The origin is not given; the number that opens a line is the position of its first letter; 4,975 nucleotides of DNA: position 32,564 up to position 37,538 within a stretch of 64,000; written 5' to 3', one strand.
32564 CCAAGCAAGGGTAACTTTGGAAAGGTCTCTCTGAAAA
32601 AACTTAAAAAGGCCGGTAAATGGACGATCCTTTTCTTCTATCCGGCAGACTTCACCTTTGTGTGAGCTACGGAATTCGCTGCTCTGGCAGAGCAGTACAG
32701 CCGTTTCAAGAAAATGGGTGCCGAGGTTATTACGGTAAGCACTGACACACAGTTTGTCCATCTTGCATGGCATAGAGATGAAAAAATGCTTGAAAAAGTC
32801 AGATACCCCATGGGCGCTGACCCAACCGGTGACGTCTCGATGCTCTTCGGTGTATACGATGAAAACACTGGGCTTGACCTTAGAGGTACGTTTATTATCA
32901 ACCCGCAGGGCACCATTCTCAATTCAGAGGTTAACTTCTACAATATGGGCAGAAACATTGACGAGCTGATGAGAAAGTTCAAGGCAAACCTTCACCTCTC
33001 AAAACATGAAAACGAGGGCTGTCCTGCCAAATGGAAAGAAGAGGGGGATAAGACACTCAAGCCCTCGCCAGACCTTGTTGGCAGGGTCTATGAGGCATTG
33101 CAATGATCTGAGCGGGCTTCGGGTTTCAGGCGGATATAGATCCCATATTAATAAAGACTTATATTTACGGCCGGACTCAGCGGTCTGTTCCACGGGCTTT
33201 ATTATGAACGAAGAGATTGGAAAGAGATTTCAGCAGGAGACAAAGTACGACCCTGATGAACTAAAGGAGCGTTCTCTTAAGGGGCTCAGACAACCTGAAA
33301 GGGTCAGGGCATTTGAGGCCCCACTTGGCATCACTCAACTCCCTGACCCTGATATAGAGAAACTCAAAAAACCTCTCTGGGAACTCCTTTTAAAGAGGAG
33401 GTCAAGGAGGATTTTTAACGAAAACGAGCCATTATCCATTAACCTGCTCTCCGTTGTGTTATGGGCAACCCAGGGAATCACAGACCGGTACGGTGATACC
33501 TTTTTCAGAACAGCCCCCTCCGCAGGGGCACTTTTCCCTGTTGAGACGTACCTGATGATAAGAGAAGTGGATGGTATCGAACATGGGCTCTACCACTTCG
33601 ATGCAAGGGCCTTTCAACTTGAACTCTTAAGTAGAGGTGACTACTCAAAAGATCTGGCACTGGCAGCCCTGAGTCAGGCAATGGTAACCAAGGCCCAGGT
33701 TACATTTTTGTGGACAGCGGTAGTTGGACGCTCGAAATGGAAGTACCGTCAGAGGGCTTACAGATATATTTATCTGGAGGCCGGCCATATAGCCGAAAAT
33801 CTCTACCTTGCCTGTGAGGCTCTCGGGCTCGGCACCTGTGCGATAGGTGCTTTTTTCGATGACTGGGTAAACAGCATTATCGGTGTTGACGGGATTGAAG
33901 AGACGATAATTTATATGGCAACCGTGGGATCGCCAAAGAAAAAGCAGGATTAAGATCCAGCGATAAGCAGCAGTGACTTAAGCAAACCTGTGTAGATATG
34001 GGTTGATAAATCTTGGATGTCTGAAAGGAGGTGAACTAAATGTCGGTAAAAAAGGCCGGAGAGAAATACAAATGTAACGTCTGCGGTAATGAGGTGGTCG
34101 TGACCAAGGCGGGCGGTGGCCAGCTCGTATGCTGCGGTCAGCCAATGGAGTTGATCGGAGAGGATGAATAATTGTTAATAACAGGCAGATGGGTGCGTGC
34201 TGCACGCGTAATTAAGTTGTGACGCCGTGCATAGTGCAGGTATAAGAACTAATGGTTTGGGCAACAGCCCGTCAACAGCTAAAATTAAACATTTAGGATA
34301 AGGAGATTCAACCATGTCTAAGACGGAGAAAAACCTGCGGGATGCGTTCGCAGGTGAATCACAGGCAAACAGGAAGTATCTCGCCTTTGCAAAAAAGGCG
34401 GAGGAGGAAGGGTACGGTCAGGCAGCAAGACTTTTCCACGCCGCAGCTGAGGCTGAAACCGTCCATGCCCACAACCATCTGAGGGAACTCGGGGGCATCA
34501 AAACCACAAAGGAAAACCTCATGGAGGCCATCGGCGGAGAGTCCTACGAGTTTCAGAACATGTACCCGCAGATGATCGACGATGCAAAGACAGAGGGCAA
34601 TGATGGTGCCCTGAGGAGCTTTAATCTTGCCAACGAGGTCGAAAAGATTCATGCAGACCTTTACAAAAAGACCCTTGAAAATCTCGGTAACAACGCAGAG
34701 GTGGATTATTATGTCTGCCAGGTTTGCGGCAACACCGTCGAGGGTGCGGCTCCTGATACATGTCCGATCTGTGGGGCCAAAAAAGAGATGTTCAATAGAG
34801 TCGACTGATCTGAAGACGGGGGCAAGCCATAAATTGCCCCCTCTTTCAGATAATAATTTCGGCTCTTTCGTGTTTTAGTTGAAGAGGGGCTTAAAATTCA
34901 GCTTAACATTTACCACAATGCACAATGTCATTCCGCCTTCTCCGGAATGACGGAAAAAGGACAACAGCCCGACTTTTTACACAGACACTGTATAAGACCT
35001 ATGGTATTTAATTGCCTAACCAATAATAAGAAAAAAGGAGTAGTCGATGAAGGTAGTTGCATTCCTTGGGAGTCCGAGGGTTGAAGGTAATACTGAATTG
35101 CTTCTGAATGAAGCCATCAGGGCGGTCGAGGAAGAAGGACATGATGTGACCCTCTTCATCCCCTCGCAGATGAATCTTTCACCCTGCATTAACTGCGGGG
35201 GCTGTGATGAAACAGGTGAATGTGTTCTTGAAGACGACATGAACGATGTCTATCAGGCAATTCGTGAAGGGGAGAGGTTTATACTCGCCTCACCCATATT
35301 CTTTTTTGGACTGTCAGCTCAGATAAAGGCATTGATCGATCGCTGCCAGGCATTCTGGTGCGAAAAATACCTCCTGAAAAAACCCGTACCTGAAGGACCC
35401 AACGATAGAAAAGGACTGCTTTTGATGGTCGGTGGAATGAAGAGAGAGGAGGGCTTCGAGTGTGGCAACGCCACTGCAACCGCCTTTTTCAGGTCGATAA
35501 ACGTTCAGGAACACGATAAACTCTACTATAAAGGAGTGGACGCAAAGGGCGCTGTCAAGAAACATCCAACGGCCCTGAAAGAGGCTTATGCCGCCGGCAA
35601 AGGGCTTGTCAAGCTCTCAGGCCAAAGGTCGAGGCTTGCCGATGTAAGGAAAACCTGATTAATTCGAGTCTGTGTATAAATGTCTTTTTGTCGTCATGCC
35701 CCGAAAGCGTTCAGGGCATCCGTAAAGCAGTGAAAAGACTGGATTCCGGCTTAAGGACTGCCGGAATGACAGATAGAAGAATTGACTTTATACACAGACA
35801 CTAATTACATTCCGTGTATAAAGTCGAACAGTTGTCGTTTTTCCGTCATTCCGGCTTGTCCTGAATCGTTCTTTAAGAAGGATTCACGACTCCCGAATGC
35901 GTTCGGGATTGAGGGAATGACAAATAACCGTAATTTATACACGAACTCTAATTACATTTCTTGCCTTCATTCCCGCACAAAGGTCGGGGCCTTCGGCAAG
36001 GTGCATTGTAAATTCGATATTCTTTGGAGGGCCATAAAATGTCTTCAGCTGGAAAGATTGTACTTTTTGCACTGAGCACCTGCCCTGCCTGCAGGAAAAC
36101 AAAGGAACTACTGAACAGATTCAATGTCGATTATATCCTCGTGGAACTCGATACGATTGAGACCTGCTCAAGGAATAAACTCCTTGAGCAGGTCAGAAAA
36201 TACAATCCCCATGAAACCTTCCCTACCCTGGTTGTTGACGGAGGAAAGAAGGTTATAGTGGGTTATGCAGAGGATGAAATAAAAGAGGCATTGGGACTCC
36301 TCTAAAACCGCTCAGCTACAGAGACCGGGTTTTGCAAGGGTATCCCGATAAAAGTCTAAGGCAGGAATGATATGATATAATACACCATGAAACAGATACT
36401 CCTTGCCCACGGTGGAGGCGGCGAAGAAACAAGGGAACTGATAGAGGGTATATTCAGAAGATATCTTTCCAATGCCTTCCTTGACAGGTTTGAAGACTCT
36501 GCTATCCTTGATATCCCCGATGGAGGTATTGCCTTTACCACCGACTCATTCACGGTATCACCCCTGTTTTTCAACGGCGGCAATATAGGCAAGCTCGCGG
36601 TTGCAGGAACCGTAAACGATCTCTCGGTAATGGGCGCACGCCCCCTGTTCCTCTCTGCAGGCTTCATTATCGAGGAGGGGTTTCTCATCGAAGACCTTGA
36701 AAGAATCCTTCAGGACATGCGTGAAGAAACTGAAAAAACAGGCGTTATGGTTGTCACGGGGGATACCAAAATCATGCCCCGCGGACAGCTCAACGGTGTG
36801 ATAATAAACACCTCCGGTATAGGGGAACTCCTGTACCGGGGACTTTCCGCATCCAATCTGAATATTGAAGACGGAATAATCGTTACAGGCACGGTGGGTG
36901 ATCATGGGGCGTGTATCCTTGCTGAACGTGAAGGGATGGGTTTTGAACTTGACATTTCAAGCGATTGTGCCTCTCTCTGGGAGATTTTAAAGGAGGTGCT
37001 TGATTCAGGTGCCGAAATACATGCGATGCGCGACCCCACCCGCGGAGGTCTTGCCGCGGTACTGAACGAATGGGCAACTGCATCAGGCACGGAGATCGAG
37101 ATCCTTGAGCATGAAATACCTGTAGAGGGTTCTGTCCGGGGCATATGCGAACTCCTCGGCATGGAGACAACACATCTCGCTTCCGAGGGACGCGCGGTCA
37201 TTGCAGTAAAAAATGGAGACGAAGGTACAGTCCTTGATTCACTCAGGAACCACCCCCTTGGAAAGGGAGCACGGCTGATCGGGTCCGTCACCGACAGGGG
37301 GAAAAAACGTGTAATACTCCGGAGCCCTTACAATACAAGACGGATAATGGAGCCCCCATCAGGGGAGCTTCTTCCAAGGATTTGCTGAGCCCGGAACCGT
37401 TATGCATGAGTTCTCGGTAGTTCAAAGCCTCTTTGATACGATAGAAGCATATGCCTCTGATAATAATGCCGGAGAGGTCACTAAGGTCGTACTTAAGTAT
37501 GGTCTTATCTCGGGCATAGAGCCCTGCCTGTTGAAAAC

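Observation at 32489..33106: Peroxiredoxin with an in-frame TGA at the peroxidatic Cys position plus a SECIS-like hairpin (selenoprotein split in the ORF track)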

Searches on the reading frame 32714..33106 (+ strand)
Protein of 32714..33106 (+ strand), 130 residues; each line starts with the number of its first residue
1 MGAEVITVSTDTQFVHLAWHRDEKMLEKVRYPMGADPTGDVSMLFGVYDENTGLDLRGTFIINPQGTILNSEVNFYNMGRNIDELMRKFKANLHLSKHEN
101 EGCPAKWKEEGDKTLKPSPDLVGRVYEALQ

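Call 12: find_encoding_contigs(protein=window:32714-33106:+, flank=3000, max_places=6)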
Protein window:32714-33106:+ (130 aa): 12 contigs read that carry it; 6 places shown.
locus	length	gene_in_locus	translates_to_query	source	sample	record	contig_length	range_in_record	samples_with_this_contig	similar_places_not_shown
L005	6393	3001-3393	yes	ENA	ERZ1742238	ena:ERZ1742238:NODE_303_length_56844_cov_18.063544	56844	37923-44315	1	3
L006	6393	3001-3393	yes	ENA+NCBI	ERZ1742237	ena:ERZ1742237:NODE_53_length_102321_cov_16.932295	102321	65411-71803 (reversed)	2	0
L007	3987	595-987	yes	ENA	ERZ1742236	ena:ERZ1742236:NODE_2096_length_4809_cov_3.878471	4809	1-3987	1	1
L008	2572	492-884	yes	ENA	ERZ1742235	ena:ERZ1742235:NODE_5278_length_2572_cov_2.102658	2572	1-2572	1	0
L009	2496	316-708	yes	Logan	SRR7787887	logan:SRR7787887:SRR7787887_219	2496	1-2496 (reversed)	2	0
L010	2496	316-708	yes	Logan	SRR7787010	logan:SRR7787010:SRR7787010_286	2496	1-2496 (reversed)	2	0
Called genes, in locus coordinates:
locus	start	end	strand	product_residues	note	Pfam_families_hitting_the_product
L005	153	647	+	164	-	PF02915:Rubrerythrin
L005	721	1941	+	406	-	PF19583:ODP, PF00258:Flavodoxin_1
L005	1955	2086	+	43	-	PF00301:Rubredoxin, PF21349:RUBY_RBDX (weak)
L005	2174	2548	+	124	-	PF01880:Desulfoferrodox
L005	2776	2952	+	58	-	PF00578:AhpC-TSA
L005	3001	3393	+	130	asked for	PF00578:AhpC-TSA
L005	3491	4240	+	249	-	PF00881:Nitroreductase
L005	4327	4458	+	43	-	PF06397:Desulfoferrod_N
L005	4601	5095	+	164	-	PF02915:Rubrerythrin, PF21349:RUBY_RBDX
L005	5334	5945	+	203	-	PF02525:Flavodoxin_2 (weak), PF03358:FMN_red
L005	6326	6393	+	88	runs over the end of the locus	PF00462:Glutaredoxin, PF13417:GST_N_3 (weak)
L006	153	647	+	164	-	PF02915:Rubrerythrin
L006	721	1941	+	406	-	PF19583:ODP, PF00258:Flavodoxin_1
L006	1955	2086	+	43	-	PF00301:Rubredoxin, PF21349:RUBY_RBDX (weak)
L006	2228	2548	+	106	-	PF01880:Desulfoferrodox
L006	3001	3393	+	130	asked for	PF00578:AhpC-TSA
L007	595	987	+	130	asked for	PF00578:AhpC-TSA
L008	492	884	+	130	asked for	PF00578:AhpC-TSA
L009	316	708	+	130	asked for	PF00578:AhpC-TSA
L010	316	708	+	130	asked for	PF00578:AhpC-TSA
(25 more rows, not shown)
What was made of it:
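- Prodigal-type callers split it into 58 aa and 130 aa (call 12).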

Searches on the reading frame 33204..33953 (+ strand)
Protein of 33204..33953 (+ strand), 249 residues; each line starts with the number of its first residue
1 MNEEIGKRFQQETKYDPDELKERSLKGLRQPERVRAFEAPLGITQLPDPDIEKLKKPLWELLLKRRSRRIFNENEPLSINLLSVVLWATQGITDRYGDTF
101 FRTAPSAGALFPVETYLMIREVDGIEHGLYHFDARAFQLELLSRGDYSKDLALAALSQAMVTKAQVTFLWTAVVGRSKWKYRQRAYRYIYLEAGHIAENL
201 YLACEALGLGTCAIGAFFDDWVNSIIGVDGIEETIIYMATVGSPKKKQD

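Call 13: search_protein_families(library=ncbifam, proteins=[window:33204-33953:+])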
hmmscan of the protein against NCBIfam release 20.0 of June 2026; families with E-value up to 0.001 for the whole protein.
window:33204-33953:+ (249 aa): 2 families
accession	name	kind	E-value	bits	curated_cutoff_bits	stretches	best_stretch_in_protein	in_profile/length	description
TIGR03605.1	antibiot_sagB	domain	9.6e-41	139.2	78.4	1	80-243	3-173/173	SagB family peptide dehydrogenase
TIGR04511.1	SagB_rel_DH_2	exception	9.7e-36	123.6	240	1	43-243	163-368/380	putative peptide maturation dehydrogenase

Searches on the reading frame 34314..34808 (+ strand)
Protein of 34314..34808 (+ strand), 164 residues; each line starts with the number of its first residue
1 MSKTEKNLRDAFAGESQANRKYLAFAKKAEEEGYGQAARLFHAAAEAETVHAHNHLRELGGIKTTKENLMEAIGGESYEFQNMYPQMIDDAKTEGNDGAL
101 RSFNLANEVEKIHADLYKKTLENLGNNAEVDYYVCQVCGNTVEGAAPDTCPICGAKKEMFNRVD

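Call 13: search_protein_families(library=ncbifam, proteins=[window:34314-34808:+])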
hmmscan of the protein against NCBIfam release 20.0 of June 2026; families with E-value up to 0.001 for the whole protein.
window:34314-34808:+ (164 aa): 4 families
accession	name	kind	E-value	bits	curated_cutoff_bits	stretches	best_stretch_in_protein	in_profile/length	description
NF045783.1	Nigrythrn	equivalog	2.2e-33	116.1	340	2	64-162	103-201/202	nigerythrin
NF045767.1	RuberyRbr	equivalog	2.3e-31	109.3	200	1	2-162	7-189/194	rubrerythrin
NF045720.1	rubredox_RCKP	subfamily_domain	2.5e-05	23.8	45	1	133-159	4-31/34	RCKP-type rubredoxin-like domain-containing protein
NF033497.1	rubre_like_arch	subfamily_domain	9.7e-05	22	32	1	133-162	1-29/34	rubrerythrin-like domain-containing protein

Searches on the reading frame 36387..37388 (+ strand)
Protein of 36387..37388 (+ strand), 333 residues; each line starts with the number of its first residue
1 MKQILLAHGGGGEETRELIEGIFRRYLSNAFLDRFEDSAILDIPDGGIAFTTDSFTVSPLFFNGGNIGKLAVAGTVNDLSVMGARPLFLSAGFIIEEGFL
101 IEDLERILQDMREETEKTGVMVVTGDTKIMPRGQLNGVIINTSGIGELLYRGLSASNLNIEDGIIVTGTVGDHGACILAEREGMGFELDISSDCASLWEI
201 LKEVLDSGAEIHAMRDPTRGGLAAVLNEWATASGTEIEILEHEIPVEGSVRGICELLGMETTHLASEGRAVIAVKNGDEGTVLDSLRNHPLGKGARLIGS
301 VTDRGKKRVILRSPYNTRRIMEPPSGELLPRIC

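Call 13: search_protein_families(library=ncbifam, proteins=[window:36387-37388:+])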
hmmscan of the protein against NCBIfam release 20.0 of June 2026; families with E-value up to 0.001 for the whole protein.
window:36387-37388:+ (333 aa): 10 families
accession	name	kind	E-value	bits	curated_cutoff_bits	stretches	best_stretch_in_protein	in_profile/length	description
TIGR02124.1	hypE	equivalog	2.1e-130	434.5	251.6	1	3-333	1-332/332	hydrogenase expression/formation protein HypE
TIGR01379.1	thiL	equivalog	2e-18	66.5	184.15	1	17-265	4-256/320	thiamine-phosphate kinase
NF004353.0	PRK05731.2-2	equivalog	7.1e-17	61.5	301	1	18-266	5-247/311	thiamine-phosphate kinase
NF004351.0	PRK05731.1-4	equivalog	4.8e-16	58.8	324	1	32-309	35-303/321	thiamine-phosphate kinase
TIGR00476.1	selD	equivalog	1.4e-08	34.3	125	1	33-254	43-261/311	selenide, water dikinase SelD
TIGR01736.1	FGAM_synth_II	equivalog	8.4e-08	31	525.75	1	32-279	415-668/718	phosphoribosylformylglycinamidine synthase subunit PurL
TIGR00878.1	purM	equivalog_domain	3.1e-05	23.3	236.35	1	67-132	77-141/332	phosphoribosylformylglycinamidine cyclo-ligase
NF004350.0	PRK05731.1-1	equivalog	3.8e-05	22.8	441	1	36-176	29-167/325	thiamine-phosphate kinase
NF002290.1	PRK01213.1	equivalog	0.00032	19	648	1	34-307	422-695/723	phosphoribosylformylglycinamidine synthase subunit PurL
NF003672.0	PRK05297.1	equivalog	0.00068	17.2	783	1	191-310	857-964/1290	phosphoribosylformylglycinamidine synthase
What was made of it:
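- Tried and rejected: The AIRS-fold gene at 36387-37388 is HypE (434 bits), not SelD (34 bits) (call 13).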
